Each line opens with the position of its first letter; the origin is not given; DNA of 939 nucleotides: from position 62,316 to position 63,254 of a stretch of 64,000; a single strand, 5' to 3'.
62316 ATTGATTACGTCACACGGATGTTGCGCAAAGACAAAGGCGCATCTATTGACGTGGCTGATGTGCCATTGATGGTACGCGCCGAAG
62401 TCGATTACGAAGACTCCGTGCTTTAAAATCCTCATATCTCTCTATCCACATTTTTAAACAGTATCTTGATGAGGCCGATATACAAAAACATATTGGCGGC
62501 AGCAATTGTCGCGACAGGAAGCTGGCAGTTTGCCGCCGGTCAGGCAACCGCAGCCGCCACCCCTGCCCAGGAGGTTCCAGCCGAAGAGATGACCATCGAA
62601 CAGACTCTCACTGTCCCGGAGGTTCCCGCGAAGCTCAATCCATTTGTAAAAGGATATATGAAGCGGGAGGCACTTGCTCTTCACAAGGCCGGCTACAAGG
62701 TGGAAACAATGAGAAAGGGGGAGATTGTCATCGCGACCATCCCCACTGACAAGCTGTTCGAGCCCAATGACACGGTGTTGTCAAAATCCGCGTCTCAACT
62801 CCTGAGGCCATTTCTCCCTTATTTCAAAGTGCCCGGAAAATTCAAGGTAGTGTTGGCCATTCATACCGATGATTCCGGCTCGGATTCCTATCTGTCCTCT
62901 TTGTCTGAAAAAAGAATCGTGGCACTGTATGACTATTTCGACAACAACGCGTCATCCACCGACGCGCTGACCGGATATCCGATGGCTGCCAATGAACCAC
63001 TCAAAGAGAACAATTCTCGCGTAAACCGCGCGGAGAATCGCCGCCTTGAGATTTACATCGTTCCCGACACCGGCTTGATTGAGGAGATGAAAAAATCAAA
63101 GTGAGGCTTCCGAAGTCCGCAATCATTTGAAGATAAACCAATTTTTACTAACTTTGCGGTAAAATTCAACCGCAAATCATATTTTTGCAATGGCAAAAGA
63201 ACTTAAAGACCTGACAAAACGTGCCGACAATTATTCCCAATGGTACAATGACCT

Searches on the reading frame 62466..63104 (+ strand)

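Call 80: search_protein_families(library=pfam, proteins=[window:62466-63104:+], max_evalue=0.00001)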
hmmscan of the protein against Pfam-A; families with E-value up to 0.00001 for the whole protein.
window:62466-63104:+ (212 aa): 1 family
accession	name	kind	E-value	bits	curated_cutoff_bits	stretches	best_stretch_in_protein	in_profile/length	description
PF00691.25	OmpA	-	6.3e-06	26.9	27.2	1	97-192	1-98/98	OmpA family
